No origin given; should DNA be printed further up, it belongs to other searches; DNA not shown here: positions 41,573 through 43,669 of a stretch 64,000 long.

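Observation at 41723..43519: Twelve-heme cytochrome translationally coupled inside a nadE-hisD-rsmG housekeeping operon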

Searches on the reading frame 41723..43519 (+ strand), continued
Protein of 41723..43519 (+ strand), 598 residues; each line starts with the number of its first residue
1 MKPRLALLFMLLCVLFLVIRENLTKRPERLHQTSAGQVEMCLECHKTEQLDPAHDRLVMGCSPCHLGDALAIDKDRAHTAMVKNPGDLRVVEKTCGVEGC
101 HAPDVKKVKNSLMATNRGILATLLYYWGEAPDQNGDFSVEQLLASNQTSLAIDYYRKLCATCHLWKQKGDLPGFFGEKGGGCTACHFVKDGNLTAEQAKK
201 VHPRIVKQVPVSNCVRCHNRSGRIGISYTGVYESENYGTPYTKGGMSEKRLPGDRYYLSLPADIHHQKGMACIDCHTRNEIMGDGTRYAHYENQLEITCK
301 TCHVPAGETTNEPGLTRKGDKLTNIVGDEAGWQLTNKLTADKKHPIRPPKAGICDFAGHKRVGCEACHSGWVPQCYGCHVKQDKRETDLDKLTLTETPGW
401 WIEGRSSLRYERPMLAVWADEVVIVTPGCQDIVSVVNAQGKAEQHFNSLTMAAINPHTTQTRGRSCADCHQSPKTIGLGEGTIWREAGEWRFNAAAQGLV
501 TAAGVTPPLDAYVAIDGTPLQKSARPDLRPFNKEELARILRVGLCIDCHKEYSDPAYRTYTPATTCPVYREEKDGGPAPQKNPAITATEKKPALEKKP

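Call 24: predict_structure(alignment_id=A1)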
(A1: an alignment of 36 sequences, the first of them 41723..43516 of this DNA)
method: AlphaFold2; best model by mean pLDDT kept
length: 598 residues; sequences in the alignment: 36
mean_pLDDT: 58.1   pTM: 0.57
mean pLDDT of the five models: 58.1, 54.3, 53.9, 53.8, 50.4
residues with pLDDT >= 90: 10; 70-90: 134; 50-70: 253; < 50: 201
segments of 3 or more residues with pLDDT < 50: 24-27, 29-38, 40-66, 68-115, 182-186, 200-210, 217-225, 234-246, 251-255, 272-295, 380-383, 401-408, 572-598
pLDDT, mean of each block of 10 residues (from residue 1): 79 84 54 46 43 38 44 45 31 30 30 45 56 54 62 61 54 60 51 58 40 47 50 46 47 51 68 44 37 54 62 60 71 71 74 67 70 54 53 62 48 77 68 57 63 62 73 85 82 80 75 91 71 84 73 65 62 42 37 40
secondary structure, 60 per line:
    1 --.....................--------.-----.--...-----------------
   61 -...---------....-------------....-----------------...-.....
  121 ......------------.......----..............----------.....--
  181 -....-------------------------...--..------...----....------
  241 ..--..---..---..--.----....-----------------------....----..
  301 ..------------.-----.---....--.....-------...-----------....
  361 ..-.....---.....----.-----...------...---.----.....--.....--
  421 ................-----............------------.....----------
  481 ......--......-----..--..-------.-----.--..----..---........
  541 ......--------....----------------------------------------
elements in order: H3-23 H74-77 H91-94 H116-126 H139-145 H150-163 H174-178 H182-185 E224-226 E231-234 H264-267 H291-294 H299-302 E325-328 E331-335 E343-345 H357-361 H364-368 E372-376 E387-389 E396-398 E407-411 E414-418 E421-436 E442-453 H466-470 E481-486 E489-494 H533-546 H555-558

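Call 25: search_protein_families(library=ncbifam, proteins=[P0122, P0123, P0125, P0127, P0132, P0139, P0144, P0158, P0173, P0150], max_evalue=1e-10)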
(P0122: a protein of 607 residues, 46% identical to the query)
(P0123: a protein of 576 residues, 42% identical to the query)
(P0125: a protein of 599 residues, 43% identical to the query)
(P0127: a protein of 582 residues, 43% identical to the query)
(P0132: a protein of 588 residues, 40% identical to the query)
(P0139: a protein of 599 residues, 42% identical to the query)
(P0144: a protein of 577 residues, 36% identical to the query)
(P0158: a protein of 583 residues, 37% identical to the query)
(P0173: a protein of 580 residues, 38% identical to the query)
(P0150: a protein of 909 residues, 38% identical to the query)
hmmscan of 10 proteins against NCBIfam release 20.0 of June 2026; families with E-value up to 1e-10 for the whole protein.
P0122 (607 aa): 3 families
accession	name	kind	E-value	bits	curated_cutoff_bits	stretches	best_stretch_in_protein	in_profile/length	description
NF040943.1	cytoc3_ExtM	equivalog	1.6e-98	330.5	800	1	31-581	19-585/599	selenite/tellurite reduction operon c-type cytochrome ExtM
NF040967.1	cytc_ExtN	equivalog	3.3e-24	85.5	200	1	374-499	215-345/415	selenite/tellurite reduction operon c-type cytochrome ExtN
NF040968.1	FeS_ExtO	equivalog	5.9e-24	84.6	200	1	374-499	215-344/416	selenite/tellurite reduction operon b-type cytochrome iron-sulfur cluster-binding subunit ExtO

P0123 (576 aa): 3 families
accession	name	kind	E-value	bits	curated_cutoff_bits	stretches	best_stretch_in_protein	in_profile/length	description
NF040943.1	cytoc3_ExtM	equivalog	3.9e-89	299.5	800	2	44-315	16-302/599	selenite/tellurite reduction operon c-type cytochrome ExtM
NF040968.1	FeS_ExtO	equivalog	4.3e-12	45.6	200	0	199-318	105-213/416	selenite/tellurite reduction operon b-type cytochrome iron-sulfur cluster-binding subunit ExtO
NF040967.1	cytc_ExtN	equivalog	4.7e-12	45.5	200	0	199-318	105-213/415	selenite/tellurite reduction operon c-type cytochrome ExtN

P0125 (599 aa): 3 families
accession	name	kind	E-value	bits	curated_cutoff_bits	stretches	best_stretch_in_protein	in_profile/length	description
NF040943.1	cytoc3_ExtM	equivalog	1.3e-100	337.5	800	1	29-575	8-586/599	selenite/tellurite reduction operon c-type cytochrome ExtM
NF040967.1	cytc_ExtN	equivalog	1.1e-21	77.2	200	1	366-497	207-349/415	selenite/tellurite reduction operon c-type cytochrome ExtN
NF040968.1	FeS_ExtO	equivalog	1.3e-21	76.9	200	1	366-496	207-347/416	selenite/tellurite reduction operon b-type cytochrome iron-sulfur cluster-binding subunit ExtO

P0127 (582 aa): 3 families
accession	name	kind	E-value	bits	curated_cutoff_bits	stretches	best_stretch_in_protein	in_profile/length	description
NF040943.1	cytoc3_ExtM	equivalog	1.9e-88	297.3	800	2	197-564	207-586/599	selenite/tellurite reduction operon c-type cytochrome ExtM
NF040967.1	cytc_ExtN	equivalog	3.4e-21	75.6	200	1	362-482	219-344/415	selenite/tellurite reduction operon c-type cytochrome ExtN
NF040968.1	FeS_ExtO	equivalog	7.7e-21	74.4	200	1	362-482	219-343/416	selenite/tellurite reduction operon b-type cytochrome iron-sulfur cluster-binding subunit ExtO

P0132 (588 aa): 3 families
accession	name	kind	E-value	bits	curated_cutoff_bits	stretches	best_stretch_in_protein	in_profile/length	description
NF040943.1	cytoc3_ExtM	equivalog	3.3e-82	276.7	800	1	33-571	17-586/599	selenite/tellurite reduction operon c-type cytochrome ExtM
NF040968.1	FeS_ExtO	equivalog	7e-17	61.3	200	1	369-555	218-395/416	selenite/tellurite reduction operon b-type cytochrome iron-sulfur cluster-binding subunit ExtO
NF040967.1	cytc_ExtN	equivalog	2.6e-16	59.5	200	1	369-543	218-386/415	selenite/tellurite reduction operon c-type cytochrome ExtN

P0139 (599 aa): 3 families
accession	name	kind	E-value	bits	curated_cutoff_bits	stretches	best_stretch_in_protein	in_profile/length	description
NF040943.1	cytoc3_ExtM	equivalog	1.3e-73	248.3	800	2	129-567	138-586/599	selenite/tellurite reduction operon c-type cytochrome ExtM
NF040967.1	cytc_ExtN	equivalog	2.6e-13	49.6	200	0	362-480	214-340/415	selenite/tellurite reduction operon c-type cytochrome ExtN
NF040968.1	FeS_ExtO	equivalog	4.4e-13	48.8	200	0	362-480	214-339/416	selenite/tellurite reduction operon b-type cytochrome iron-sulfur cluster-binding subunit ExtO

P0144 (577 aa): 3 families
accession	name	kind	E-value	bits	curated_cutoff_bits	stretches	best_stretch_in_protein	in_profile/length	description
NF040943.1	cytoc3_ExtM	equivalog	8.4e-82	275.3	800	1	14-554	17-584/599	selenite/tellurite reduction operon c-type cytochrome ExtM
NF040968.1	FeS_ExtO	equivalog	9.9e-19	67.4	200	0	356-471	222-342/416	selenite/tellurite reduction operon b-type cytochrome iron-sulfur cluster-binding subunit ExtO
NF040967.1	cytc_ExtN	equivalog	5.2e-18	65.1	200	0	356-471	222-343/415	selenite/tellurite reduction operon c-type cytochrome ExtN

P0158 (583 aa): 3 families
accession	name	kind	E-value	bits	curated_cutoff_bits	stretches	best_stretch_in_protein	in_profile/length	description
NF040943.1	cytoc3_ExtM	equivalog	1.6e-81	274.5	800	1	34-554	18-585/599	selenite/tellurite reduction operon c-type cytochrome ExtM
NF040967.1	cytc_ExtN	equivalog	6.3e-19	68.1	200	0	34-290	20-211/415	selenite/tellurite reduction operon c-type cytochrome ExtN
NF040968.1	FeS_ExtO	equivalog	1.1e-18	67.2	200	0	34-290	20-211/416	selenite/tellurite reduction operon b-type cytochrome iron-sulfur cluster-binding subunit ExtO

P0173 (580 aa): 1 family
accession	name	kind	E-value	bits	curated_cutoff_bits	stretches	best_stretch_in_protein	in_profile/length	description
NF040943.1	cytoc3_ExtM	equivalog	2.4e-62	211.1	800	1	40-555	19-578/599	selenite/tellurite reduction operon c-type cytochrome ExtM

P0150 (909 aa): 5 families
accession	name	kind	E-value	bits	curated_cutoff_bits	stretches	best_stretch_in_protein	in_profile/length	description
NF040943.1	cytoc3_ExtM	equivalog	1.4e-70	238.3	800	1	331-885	16-583/599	selenite/tellurite reduction operon c-type cytochrome ExtM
NF040969.1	cytb_ExtP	equivalog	4.5e-16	59.3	290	1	20-178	27-187/205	selenite/tellurite reduction operon b-type cytochrome ExtP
NF002990.0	PRK03735.1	subfamily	2.1e-12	47.3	325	1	21-178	45-204/223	cytochrome b6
NF040967.1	cytc_ExtN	equivalog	5.8e-12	45.2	200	0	685-800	220-342/415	selenite/tellurite reduction operon c-type cytochrome ExtN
NF040968.1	FeS_ExtO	equivalog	6.4e-12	45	200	0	445-524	34-113/416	selenite/tellurite reduction operon b-type cytochrome iron-sulfur cluster-binding subunit ExtO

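Call 28: fold_search(model_id=the predicted structure, library=pdb)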
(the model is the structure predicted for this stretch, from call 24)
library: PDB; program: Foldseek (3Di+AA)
matches with E <= 10: 99; with E <= 0.001: 0
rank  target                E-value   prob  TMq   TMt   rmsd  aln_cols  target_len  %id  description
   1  6t6w_B                1.3e+00  0.01  0.04  0.09  18.0       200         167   16  3C-like protease from Southampton virus complexed with XST00000692b. (released 2020-08-19)
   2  4b5p_A                1.3e+00  0.04  0.04  0.11  13.2        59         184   10  Crystal structure of human alpha tubulin acetyltransferase catalytic domain Q58A variant (released 2012-10-24)
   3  8on4                  1.5e+00  0.02  0.07  0.11  17.9       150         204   12  Structure of the C-terminal domains of the Bdellovibrio bacteriovorus Bd1334 fibre (released 2023-10-25)
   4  6raw_2                1.7e+00  0.02  0.06  0.06  18.8       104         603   12  D. melanogaster CMG-DNA, State 1A (released 2019-09-11)
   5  5xgt_B                1.9e+00  0.02  0.05  0.17  15.0        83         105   13  Crystal structure of the N-terminal domain of Staphylococcus aureus single-stranded DNA-binding protein SsbA at 1.82 a (released 2017-08-09)
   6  5yof_B                2.0e+00  0.04  0.04  0.13  15.5        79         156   10  Crystal structure of zika virus NS3 protease in complex with a dipeptide inhibitor (released 2018-03-21)
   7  6ptn_2                2.0e+00  0.02  0.06  0.06  17.4       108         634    9  Structure of Ctf4 trimer in complex with two CMG helicases (released 2019-11-20)
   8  9cpz_A                2.3e+00  0.08  0.05  0.06   4.6        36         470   17  C387S variant of D-ornithine/D-lysine decarboxylase complexed with PMP and 4-guanidinobutanal (released 2025-08-06)
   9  4xbb                  2.4e+00  0.01  0.06  0.15  20.6       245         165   15  1.85A resolution structure of Norovirus 3CL protease complex with a covalently bound dipeptidyl inhibitor diethyl [(1R,2 (released 2015-03-25)
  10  8d88_A                2.5e+00  0.14  0.05  0.07   3.6        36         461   19  Structure of Y430F D-ornithine/D-lysine decarboxylase complex with D-lysine (released 2022-11-16)
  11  10li                  2.5e+00  0.14  0.05  0.07   3.6        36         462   19  D-Ornithine/D-lysine decarboxylase complexed with putrescine and agmatine (released 2026-02-11)
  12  8d5r_B                2.5e+00  0.13  0.05  0.07   3.6        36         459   19  Structure of Y430F D-ornithine/D-lysine decarboxylase complex with D-ornithine (released 2022-11-16)
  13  9nq5_A                2.5e+00  0.11  0.05  0.06   4.2        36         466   19  D-Ornithine/D-lysine decarboxylase C387A complexed with HEPES, putrescine, and D-ornithine (released 2026-03-25)
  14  8d5d_A                2.7e+00  0.14  0.05  0.07   3.5        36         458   19  Structure of Y430F D-ornithine/D-lysine decarboxylase complex with D-arginine (released 2022-11-16)
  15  8d2y                  3.0e+00  0.13  0.05  0.07   3.6        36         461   19  Y430F mutant of D-ornithine/D-lysine decarboxylase (released 2022-11-16)
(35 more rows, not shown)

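Call 46: find_homologous_proteins(query=P0122, max_evalue=1e-20)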
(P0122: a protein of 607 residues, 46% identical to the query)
Query P0122 (607 aa): 1895 proteins with E <= 1e-20 among 6160 candidates; the best 120 are listed.
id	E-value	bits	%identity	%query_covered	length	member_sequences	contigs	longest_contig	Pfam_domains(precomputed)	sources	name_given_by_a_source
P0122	0.0e+0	1456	100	100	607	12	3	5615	PF14537.12,PF14522.12,PF22113.2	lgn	-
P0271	0.0e+0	1138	78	100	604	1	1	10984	PF09699.16,PF14537.12,PF14522.12,PF22113.2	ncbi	ncbi:hypothetical protein ACFLQ0_03970 [Nitrospinota bacterium]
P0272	1.1e-280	951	65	97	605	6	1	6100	PF14537.12,PF14522.12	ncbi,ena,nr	ncbi:MAG: hypothetical protein KAT27_10075 [Desulfobacterales bacterium]|nr:hypothetical protein [De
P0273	1.3e-278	944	65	97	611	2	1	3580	PF14537.12,PF14522.12,PF22113.2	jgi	jgi:hypothetical protein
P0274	5.7e-268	909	59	97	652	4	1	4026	PF14537.12,PF02085.22,PF14522.12,PF22113.2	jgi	-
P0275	2.0e-264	897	62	97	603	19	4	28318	PF14537.12,PF14522.12,PF22113.2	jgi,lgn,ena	-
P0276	8.3e-258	875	63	99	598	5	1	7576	PF09699.16,PF14537.12,PF14522.12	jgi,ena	-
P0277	2.9e-254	863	59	100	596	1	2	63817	PF14537.12,PF14522.12,PF22113.2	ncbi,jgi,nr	ncbi:MAG: hypothetical protein C4576_34550 [Desulfobacteraceae bacterium]|nr:MAG: hypothetical prote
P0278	1.2e-249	848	61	98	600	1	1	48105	PF14537.12,PF14522.12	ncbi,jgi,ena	-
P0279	2.3e-246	837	62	97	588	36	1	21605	PF14537.12,PF14522.12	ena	-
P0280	5.2e-246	836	58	96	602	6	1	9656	PF14537.12,PF02085.22,PF14522.12,PF22113.2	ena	-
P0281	3.4e-245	833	58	99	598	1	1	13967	PF14537.12,PF02085.22,PF14522.12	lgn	-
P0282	1.6e-244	831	58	99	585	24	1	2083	PF14537.12,PF02085.22,PF14522.12,PF22113.2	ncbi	-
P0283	1.1e-243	828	57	99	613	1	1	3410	PF14537.12,PF14522.12,PF22113.2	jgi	jgi:hypothetical protein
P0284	1.1e-243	828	56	99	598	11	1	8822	PF14537.12,PF14522.12,PF22113.2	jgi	jgi:hypothetical protein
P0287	6.9e-240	816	57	99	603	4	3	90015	PF14537.12,PF02085.22,PF14522.12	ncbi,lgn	ncbi:MAG: hypothetical protein ACQEQ7_07370 [Thermodesulfobacteriota bacterium]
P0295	4.2e-236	803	56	99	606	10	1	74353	PF14537.12,PF02085.22,PF14522.12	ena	-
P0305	4.9e-233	793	56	98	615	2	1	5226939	PF14537.12,PF02085.22,PF14522.12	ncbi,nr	ncbi:MAG: cytochrome c3 family protein [Deltaproteobacteria bacterium]|nr:cytochrome c3 family prote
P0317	1.3e-229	782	54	99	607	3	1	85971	PF14537.12,PF02085.22,PF14522.12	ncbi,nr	ncbi:MAG: hypothetical protein K9N21_12520 [Deltaproteobacteria bacterium]|nr:hypothetical protein [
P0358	2.8e-216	738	52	99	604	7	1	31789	PF14537.12,PF14522.12,PF22113.2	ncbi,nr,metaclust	ncbi:conserved hypothetical protein [delta proteobacterium NaphS2]|nr:conserved hypothetical protein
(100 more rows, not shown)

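Call 47: find_encoding_contigs(protein=P0305, flank=8000, max_places=2)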
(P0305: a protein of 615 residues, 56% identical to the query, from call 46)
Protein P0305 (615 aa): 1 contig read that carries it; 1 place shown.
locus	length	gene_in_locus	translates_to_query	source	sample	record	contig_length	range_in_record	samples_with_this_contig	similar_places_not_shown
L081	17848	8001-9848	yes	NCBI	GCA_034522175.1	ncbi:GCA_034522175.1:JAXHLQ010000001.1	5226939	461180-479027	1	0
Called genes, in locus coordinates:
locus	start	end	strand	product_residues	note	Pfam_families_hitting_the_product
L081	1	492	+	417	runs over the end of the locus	-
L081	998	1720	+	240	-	PF00215:OMPdecase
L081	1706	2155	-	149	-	PF13622:4HBT_3 (weak), PF03061:4HBT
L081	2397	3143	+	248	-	PF01885:PTS_2-RNA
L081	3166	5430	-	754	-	PF01751:Toprim, PF01131:Topoisom_bac, PF01396:Zn_ribbon_Top1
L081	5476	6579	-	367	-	PF02481:DNA_processg_A, PF18306:LDcluster4, PF17782:WHD_DprA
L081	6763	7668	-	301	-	-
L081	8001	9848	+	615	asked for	PF02085:Cytochrom_CIII (faint), PF14522:Cytochrome_C7 (faint), PF14537:Cytochrom_c3_2 (faint)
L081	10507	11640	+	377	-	PF03264:Cytochrom_NNT (faint), PF14522:Cytochrome_C7 (faint)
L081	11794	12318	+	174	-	PF01844:HNH, PF13395:HNH_4 (weak), PF14279:HNH_5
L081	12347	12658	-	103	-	-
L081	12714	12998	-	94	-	-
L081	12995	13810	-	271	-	PF01636:APH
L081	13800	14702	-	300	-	PF00483:NTP_transferase, PF12804:NTP_transf_3, PF25084:LbH_EIF2B (weak)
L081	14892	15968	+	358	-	PF00933:Glyco_hydro_3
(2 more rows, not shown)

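Call 48: find_encoding_contigs(protein=P0358, flank=8000, max_places=2)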
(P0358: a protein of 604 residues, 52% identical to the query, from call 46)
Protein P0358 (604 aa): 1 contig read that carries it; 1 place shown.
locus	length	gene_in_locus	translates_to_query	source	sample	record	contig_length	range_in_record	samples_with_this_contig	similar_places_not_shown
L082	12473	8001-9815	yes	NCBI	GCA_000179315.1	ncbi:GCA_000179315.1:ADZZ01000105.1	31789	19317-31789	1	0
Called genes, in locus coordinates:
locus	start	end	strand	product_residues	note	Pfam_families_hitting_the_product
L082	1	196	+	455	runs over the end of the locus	PF18073:Zn_ribbon_LapB, PF03796:DnaB_C (weak), PF06745:ATPase, PF13481:AAA_25, PF05362:Lon_C (faint), PF13541:ChlI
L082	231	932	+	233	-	PF01755:Glyco_transf_25 (faint)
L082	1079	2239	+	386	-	PF02749:QRPTase_N, PF01729:QRPTase_C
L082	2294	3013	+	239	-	PF01885:PTS_2-RNA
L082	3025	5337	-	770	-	PF01751:Toprim, PF01131:Topoisom_bac, PF01396:Zn_ribbon_Top1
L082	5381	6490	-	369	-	PF02481:DNA_processg_A, PF18306:LDcluster4 (weak), PF17782:WHD_DprA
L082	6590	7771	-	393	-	-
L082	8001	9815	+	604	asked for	PF14522:Cytochrome_C7 (faint), PF14537:Cytochrom_c3_2 (faint), PF22113:Mtrc-MtrF_II-IV_dom (faint)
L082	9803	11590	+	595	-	PF14522:Cytochrome_C7 (faint), PF14537:Cytochrom_c3_2 (faint)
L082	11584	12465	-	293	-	-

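Call 49: find_encoding_contigs(protein=P0277, flank=8000, max_places=2)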
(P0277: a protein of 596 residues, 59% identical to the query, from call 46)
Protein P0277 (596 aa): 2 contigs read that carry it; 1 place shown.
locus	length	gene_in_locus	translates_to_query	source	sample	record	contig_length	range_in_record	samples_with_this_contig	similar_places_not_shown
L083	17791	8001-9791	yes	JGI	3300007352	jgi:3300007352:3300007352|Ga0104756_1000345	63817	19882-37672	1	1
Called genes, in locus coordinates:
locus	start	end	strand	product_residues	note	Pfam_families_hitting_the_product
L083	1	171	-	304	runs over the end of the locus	-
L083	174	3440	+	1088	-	PF03916:NrfD, PF02085:Cytochrom_CIII, PF14522:Cytochrome_C7 (weak), PF14537:Cytochrom_c3_2 (faint), PF22113:Mtrc-MtrF_II-IV_dom (faint), PF11783:Cytochrome_cB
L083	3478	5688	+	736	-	PF04879:Molybdop_Fe4S4, PF00384:Molybdopterin, PF01568:Molydop_binding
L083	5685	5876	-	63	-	-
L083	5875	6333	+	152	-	PF12838:Fer4_7, PF13187:Fer4_9 (weak), PF13237:Fer4_10 (weak), PF13247:Fer4_11, PF12797:Fer4_2, PF12837:Fer4_6, PF13237:Fer4_10, PF00037:Fer4, +2 more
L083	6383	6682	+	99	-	-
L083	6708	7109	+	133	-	PF00355:Rieske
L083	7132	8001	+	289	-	PF00033:Cytochrome_B, PF13631:Cytochrom_B_N_2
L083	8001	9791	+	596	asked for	PF14522:Cytochrome_C7 (faint), PF22113:Mtrc-MtrF_II-IV_dom (faint), PF14537:Cytochrom_c3_2 (faint)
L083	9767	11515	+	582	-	PF14522:Cytochrome_C7 (faint), PF14537:Cytochrom_c3_2 (faint)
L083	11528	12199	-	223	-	PF02613:Nitrate_red_del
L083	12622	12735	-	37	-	-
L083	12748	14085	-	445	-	PF07690:MFS_1, PF03137:OATP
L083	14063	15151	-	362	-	PF01208:URO-D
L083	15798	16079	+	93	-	-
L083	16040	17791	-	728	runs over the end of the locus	PF17159:MASE3, PF01590:GAF, PF13185:GAF_2, PF13492:GAF_3, PF00512:HisKA, PF02518:HATPase_c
